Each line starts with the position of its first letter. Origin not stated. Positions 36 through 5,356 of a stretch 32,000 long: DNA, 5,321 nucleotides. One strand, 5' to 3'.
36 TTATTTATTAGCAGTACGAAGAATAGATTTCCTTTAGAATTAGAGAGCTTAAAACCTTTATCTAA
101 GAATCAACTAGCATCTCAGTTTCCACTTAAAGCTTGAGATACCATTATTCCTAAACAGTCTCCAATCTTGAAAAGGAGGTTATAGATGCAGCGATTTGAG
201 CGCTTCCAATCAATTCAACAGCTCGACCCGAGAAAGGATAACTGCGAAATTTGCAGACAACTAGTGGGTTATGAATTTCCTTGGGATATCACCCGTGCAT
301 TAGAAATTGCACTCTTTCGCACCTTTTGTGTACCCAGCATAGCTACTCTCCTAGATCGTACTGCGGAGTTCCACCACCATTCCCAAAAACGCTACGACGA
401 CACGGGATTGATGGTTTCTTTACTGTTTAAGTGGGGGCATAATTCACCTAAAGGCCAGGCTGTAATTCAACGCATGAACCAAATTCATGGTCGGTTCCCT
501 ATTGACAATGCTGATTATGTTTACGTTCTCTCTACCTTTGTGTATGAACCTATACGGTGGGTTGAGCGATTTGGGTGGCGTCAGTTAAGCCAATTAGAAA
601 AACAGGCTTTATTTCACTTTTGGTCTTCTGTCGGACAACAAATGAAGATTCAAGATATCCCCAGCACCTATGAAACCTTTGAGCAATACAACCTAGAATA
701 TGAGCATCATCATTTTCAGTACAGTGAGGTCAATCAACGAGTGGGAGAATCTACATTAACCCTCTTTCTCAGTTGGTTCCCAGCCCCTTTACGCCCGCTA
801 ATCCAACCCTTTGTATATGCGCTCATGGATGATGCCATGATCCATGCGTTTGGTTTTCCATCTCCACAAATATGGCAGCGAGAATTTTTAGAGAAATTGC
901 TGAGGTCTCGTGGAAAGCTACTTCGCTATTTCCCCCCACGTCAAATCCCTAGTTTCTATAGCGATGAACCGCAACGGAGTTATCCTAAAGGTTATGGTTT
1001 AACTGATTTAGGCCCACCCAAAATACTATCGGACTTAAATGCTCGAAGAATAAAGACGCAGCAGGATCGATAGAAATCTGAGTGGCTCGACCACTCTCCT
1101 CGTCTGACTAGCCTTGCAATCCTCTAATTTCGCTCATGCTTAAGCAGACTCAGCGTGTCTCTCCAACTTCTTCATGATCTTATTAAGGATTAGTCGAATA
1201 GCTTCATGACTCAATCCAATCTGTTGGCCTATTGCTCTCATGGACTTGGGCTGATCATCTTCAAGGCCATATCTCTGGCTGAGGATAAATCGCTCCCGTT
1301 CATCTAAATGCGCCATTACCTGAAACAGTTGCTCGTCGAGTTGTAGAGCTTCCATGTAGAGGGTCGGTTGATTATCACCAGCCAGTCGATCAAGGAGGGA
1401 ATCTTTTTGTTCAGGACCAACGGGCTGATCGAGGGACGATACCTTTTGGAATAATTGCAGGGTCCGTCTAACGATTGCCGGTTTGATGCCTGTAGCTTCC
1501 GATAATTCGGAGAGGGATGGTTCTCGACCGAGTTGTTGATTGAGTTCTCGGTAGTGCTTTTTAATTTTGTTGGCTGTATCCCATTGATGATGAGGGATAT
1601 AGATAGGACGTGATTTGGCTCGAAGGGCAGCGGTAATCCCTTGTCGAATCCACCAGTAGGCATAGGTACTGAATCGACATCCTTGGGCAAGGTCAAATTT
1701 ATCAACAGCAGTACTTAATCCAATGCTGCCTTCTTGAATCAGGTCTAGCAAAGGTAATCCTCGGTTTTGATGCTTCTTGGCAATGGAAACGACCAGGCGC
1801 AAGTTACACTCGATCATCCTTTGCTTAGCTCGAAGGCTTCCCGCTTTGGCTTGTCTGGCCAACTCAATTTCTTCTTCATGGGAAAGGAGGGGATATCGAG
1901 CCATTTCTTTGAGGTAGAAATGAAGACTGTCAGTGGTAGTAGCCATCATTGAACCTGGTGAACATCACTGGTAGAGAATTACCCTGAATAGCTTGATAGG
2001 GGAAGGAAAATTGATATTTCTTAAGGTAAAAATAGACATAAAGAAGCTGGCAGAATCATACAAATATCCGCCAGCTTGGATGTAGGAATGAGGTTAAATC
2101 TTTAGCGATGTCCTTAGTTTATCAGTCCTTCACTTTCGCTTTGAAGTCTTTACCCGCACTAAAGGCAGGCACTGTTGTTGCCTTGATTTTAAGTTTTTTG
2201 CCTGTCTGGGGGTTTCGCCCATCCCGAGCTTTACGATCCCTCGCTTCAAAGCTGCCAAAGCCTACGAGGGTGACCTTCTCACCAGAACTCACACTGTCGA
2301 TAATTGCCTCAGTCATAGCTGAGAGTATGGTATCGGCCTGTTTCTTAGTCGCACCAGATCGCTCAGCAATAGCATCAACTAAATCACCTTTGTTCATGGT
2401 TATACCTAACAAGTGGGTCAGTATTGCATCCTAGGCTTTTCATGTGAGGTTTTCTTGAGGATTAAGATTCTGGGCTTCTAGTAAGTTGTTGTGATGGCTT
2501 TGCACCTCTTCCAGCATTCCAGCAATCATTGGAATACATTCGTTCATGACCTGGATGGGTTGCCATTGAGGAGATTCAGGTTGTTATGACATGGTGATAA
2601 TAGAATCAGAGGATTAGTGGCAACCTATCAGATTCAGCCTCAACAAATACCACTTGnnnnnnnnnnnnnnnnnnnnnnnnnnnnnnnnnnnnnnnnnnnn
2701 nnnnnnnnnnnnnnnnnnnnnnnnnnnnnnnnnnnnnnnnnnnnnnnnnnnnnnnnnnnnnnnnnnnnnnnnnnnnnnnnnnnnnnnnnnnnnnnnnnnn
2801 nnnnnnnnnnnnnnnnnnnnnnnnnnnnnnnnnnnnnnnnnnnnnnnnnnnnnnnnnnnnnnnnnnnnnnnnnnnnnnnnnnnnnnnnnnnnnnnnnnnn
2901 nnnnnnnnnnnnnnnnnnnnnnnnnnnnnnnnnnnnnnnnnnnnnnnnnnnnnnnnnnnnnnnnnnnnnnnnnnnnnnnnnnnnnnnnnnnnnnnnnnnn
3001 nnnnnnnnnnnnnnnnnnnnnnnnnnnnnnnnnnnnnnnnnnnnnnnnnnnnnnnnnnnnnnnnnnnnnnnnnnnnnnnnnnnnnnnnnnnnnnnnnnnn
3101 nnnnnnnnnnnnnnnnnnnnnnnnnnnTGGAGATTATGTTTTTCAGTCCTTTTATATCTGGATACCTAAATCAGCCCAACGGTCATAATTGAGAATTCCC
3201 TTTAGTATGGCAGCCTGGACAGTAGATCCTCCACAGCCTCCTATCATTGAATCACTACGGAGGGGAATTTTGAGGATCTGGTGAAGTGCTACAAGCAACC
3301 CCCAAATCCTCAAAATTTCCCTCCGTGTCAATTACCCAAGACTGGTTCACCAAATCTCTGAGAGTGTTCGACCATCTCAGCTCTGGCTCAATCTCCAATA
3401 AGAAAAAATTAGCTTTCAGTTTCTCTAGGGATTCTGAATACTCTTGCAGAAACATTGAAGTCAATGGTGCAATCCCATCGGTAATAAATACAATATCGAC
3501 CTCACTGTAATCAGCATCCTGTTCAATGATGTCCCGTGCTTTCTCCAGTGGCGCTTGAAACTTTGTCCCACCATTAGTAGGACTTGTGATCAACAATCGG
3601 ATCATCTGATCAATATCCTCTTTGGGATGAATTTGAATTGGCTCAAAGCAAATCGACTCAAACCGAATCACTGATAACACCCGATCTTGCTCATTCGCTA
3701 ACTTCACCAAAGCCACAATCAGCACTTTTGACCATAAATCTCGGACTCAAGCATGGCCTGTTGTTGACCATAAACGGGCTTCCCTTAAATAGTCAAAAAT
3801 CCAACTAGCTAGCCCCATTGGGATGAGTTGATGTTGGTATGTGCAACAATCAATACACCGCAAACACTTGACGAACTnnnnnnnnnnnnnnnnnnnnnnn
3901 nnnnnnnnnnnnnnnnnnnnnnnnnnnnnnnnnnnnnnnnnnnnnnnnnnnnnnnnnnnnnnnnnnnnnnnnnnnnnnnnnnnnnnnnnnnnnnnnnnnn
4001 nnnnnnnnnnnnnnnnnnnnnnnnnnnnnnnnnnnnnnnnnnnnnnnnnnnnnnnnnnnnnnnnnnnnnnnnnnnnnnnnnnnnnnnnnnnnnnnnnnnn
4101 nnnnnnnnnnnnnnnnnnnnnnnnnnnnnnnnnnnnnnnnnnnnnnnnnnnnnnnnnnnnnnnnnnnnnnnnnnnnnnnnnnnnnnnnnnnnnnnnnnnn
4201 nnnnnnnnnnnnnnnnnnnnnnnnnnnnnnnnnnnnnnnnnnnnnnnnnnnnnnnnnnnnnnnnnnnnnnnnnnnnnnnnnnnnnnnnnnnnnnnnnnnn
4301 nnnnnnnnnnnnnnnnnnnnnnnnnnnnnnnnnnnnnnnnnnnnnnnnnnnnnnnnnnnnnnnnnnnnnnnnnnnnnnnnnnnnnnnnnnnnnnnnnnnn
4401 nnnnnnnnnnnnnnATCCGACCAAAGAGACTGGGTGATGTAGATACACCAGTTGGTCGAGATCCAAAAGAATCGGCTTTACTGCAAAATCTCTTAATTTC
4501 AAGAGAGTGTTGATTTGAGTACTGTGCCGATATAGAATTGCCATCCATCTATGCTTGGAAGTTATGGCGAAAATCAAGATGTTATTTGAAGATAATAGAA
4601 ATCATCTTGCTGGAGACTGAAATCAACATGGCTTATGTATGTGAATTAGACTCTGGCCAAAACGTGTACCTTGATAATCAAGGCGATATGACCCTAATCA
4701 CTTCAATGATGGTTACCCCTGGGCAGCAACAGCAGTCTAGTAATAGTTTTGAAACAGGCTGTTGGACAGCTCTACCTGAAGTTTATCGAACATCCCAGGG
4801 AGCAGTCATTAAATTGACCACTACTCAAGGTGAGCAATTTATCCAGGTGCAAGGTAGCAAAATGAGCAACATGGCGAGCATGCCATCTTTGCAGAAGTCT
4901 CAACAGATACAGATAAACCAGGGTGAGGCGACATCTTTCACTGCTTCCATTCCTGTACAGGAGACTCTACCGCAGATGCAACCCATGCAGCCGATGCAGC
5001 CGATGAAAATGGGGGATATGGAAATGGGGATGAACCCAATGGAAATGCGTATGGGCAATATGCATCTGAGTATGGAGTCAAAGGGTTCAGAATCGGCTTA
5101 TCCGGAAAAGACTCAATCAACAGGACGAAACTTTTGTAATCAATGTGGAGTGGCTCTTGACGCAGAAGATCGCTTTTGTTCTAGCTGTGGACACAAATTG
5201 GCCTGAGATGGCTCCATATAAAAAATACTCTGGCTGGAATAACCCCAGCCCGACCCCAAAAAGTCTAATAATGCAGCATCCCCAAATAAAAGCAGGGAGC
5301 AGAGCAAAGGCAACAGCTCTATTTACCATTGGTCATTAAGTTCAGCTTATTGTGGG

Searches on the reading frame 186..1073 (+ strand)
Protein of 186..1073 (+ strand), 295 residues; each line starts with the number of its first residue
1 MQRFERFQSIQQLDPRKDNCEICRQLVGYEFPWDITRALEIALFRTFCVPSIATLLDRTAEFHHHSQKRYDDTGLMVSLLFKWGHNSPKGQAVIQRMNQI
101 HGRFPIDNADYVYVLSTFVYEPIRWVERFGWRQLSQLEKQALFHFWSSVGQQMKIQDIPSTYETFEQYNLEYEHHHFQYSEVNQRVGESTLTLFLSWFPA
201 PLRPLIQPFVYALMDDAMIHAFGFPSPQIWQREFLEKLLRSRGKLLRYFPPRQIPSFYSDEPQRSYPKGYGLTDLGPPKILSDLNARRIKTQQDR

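Call 21: search_protein_families(library=pfam, proteins=[window:186-1073:+], max_evalue=0.001)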
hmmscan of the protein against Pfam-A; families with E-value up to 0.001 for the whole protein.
window:186-1073:+ (295 aa): 1 family
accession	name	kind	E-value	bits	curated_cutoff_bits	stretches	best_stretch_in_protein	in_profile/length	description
PF09995.15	MPAB_Lcp_cat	-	1.6e-13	51.7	23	1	68-233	42-221/231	ER-bound oxygenase mpaB/B'/Rubber oxygenase, catalytic domain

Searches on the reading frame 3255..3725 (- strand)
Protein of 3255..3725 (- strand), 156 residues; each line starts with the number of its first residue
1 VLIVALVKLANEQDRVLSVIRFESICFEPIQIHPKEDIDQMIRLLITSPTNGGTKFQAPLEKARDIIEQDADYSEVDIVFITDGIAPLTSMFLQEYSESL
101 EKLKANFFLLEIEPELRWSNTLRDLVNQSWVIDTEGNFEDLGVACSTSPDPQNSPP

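Call 21: search_protein_families(library=pfam, proteins=[window:3255-3725:-], max_evalue=0.001)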
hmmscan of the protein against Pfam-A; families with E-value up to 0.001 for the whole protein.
window:3255-3725:- (156 aa): 1 family
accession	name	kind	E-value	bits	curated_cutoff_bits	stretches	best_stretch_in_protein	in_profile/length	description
PF13519.12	VWA_2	-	0.00056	20.9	27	1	16-84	39-106/107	von Willebrand factor type A domain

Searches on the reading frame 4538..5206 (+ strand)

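Call 21: search_protein_families(library=pfam, proteins=[window:4538-5206:+], max_evalue=0.001)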
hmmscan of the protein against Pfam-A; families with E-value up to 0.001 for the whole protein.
window:4538-5206:+ (222 aa): 3 families
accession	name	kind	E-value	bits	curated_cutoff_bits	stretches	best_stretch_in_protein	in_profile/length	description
PF13240.11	Zn_Ribbon_1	-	7.2e-07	29.2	25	1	199-221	1-23/23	zinc-ribbon domain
PF13248.11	Zn_ribbon_3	-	4.6e-05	23.2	27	1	200-221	5-26/26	zinc-ribbon domain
PF12773.13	DZR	-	0.00066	20.2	27.3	0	200-219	1-20/45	Double zinc ribbon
